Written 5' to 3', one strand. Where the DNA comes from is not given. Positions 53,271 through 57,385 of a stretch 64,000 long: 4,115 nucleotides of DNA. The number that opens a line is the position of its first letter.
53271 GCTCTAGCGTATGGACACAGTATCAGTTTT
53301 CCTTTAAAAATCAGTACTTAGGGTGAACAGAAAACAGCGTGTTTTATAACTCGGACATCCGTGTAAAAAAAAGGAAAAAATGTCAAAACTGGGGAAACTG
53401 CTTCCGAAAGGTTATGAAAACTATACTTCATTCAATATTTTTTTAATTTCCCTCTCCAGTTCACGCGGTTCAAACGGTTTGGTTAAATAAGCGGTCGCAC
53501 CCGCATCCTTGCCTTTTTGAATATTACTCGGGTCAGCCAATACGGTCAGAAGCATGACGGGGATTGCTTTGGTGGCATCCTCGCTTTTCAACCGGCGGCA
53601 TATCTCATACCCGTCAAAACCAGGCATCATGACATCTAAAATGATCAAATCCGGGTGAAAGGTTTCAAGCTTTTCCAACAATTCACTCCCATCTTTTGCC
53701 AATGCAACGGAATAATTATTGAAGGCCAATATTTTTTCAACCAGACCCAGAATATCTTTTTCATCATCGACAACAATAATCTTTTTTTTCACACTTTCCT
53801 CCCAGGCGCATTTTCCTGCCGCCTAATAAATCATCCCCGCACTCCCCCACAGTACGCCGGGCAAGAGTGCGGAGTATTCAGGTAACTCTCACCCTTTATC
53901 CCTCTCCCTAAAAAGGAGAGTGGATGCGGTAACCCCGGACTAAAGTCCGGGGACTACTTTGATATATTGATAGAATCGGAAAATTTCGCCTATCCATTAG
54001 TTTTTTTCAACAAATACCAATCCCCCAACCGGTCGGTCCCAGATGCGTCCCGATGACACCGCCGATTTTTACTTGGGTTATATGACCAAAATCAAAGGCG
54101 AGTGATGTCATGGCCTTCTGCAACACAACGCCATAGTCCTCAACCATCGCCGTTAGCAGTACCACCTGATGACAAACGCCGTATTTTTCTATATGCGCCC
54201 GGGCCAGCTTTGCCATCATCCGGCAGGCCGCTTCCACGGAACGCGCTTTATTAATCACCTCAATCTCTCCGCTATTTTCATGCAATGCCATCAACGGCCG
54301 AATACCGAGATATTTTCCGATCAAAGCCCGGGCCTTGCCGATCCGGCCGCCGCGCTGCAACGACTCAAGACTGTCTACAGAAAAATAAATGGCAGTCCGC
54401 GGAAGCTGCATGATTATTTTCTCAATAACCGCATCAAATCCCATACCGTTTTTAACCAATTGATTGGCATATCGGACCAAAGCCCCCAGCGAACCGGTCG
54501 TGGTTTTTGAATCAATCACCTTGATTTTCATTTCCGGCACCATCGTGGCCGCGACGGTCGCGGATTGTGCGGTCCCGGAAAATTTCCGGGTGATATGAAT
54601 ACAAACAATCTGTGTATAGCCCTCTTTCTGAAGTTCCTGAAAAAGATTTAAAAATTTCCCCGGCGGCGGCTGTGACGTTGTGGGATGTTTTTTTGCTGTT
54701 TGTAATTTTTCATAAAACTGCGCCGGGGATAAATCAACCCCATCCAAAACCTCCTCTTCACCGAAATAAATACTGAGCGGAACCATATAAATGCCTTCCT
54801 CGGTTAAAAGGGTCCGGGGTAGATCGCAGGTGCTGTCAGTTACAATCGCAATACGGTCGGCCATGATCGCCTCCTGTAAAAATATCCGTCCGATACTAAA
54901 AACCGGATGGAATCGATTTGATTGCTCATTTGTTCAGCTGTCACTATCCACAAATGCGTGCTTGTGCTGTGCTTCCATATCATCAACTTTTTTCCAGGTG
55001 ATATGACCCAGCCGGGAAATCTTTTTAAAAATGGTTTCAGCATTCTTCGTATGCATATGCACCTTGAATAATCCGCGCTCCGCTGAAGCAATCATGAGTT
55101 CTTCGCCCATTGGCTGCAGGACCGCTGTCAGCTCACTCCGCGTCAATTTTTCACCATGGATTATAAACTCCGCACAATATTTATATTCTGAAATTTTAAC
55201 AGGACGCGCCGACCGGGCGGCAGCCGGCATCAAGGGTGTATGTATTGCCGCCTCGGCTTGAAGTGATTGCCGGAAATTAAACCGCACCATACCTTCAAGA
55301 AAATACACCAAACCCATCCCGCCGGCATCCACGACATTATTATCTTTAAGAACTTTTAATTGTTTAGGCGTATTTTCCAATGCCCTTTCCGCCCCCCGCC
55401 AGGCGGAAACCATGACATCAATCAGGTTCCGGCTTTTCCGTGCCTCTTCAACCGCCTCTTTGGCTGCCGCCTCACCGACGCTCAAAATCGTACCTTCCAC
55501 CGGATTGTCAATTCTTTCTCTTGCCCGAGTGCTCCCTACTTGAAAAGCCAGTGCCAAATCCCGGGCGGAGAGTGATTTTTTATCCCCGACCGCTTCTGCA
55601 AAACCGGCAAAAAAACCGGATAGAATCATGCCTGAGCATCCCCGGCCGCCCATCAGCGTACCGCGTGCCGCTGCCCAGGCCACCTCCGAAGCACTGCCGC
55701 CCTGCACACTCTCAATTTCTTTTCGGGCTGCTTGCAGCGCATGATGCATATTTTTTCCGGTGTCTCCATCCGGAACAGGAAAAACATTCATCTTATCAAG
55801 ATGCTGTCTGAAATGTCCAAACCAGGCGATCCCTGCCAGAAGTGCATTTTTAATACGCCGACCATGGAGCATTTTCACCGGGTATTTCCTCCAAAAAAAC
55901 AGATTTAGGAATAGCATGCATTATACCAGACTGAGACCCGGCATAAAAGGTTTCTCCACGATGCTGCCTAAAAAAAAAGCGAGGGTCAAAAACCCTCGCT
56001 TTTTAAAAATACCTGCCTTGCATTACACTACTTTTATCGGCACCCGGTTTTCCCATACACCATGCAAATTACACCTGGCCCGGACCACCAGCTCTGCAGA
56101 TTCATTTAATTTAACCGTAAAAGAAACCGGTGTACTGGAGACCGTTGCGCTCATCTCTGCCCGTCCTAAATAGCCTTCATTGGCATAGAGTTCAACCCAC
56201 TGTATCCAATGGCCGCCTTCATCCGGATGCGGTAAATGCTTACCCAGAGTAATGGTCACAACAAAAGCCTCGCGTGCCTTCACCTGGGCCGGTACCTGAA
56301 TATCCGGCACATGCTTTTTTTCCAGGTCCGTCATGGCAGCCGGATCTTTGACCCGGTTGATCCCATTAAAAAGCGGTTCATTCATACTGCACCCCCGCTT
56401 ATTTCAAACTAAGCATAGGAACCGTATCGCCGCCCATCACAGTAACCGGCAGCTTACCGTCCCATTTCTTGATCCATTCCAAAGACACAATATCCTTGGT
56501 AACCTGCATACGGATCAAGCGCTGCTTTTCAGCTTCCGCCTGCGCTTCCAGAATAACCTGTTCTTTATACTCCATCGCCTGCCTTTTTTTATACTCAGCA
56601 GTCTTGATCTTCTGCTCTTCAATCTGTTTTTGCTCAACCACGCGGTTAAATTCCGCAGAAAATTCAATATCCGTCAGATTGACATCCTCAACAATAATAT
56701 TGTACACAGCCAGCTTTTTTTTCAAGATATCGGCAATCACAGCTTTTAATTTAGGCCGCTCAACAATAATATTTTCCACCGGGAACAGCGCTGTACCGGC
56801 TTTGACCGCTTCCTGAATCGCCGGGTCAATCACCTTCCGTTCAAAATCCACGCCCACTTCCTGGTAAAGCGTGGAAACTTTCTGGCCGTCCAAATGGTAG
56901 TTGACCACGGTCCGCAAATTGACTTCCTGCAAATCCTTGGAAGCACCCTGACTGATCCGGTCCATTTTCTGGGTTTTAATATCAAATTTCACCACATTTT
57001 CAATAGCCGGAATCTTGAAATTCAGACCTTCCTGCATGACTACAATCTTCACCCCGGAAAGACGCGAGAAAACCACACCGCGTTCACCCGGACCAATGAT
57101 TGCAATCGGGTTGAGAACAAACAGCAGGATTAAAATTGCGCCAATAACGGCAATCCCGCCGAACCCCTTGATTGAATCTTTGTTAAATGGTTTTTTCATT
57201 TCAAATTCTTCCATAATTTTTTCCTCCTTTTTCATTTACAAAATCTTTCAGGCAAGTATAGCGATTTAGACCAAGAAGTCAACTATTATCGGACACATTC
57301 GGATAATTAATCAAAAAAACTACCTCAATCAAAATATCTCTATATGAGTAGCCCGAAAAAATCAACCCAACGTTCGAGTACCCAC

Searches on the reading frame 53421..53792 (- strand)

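Call 87: search_protein_families(library=pfam, proteins=[window:53421-53792:-], max_evalue=0.001)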
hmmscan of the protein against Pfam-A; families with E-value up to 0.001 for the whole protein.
window:53421-53792:- (123 aa): 1 family
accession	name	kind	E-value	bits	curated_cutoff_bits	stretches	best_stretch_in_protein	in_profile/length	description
PF00072.30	Response_reg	-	1e-29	103.4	30.2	1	5-116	1-110/111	Response regulator receiver domain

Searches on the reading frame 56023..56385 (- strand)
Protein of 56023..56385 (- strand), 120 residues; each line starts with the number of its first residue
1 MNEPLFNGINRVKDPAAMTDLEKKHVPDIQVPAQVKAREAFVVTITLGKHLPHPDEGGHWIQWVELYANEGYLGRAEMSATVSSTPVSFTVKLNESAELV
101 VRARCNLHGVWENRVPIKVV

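Call 3: search_protein_families(library=pfam, proteins=[window:56023-56385:-], max_evalue=0.1)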
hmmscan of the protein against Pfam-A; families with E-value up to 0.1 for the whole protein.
window:56023-56385:- (120 aa): 3 families
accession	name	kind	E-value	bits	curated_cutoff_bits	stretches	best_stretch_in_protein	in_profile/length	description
PF01880.24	Desulfoferrodox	-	4.1e-27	95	22.2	1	18-113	2-97/98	Desulfoferrodoxin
PF08770.17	SoxZ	-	0.09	12.9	25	0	59-114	39-96/98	Sulphur oxidation protein SoxZ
PF21589.2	AP5B1_barrel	-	0.097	13.1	21.9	0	19-54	12-47/71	AP-5 complex subunit beta-1, beta-barrel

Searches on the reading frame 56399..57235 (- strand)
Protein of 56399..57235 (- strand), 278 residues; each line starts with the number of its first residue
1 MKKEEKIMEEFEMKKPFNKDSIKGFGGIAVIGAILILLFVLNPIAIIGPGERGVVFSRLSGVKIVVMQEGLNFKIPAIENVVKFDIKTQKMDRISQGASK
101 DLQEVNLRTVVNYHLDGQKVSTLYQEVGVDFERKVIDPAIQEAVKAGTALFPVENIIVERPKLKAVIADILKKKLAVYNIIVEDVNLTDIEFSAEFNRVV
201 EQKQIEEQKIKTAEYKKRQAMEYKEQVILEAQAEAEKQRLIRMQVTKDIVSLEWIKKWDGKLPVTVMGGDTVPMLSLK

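Call 3: search_protein_families(library=pfam, proteins=[window:56399-57235:-], max_evalue=0.1)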
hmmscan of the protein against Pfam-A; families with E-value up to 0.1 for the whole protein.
window:56399-57235:- (278 aa): 1 family
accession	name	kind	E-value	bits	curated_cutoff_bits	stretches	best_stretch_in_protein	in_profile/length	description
PF01145.31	Band_7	-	2e-28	100.1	23.6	1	46-219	2-174/176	SPFH domain / Band 7 family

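Call 42: find_encoding_contigs(protein=window:56399-57235:-, flank=10000, max_places=6)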
Protein window:56399-57235:- (278 aa): no gene with exactly this product is on record in the collection.

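Call 43: find_related_loci(query=window:56399-57235:-, collection=metagenome_contigs, flank=8000)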
Query window:56399-57235:- (278 aa) in metagenome_contigs; peptide patterns used: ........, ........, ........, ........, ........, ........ (x = any residue, [..] = any of these).
133 stretches matched a pattern; 47 encode a relative of the query (tblastn E <= 1e-3); 47 distinct loci.
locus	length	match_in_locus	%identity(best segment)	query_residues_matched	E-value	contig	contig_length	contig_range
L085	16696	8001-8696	56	46-278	1e-80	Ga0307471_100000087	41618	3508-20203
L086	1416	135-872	53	29-276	9e-81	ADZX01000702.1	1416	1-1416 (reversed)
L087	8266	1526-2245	53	36-276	8e-76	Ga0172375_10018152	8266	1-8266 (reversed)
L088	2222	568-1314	50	27-276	1e-76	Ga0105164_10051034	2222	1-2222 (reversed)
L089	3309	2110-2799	53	46-276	8e-75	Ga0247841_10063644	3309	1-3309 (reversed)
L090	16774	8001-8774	52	17-276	2e-74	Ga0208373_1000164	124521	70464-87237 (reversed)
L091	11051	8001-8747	49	27-276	2e-73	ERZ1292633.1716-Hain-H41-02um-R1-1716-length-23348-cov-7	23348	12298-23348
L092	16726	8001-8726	50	34-276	2e-72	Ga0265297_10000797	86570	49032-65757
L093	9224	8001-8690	53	46-276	7e-72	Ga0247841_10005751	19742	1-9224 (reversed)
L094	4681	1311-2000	52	46-276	4e-72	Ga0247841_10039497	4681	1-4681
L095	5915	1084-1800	49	37-276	2e-71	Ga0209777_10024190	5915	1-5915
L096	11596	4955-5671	49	37-276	9e-71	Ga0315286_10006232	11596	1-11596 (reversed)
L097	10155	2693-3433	48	24-271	9e-69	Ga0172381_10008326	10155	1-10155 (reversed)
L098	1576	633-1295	51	55-276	6e-71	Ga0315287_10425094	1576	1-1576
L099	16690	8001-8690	59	46-277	6e-85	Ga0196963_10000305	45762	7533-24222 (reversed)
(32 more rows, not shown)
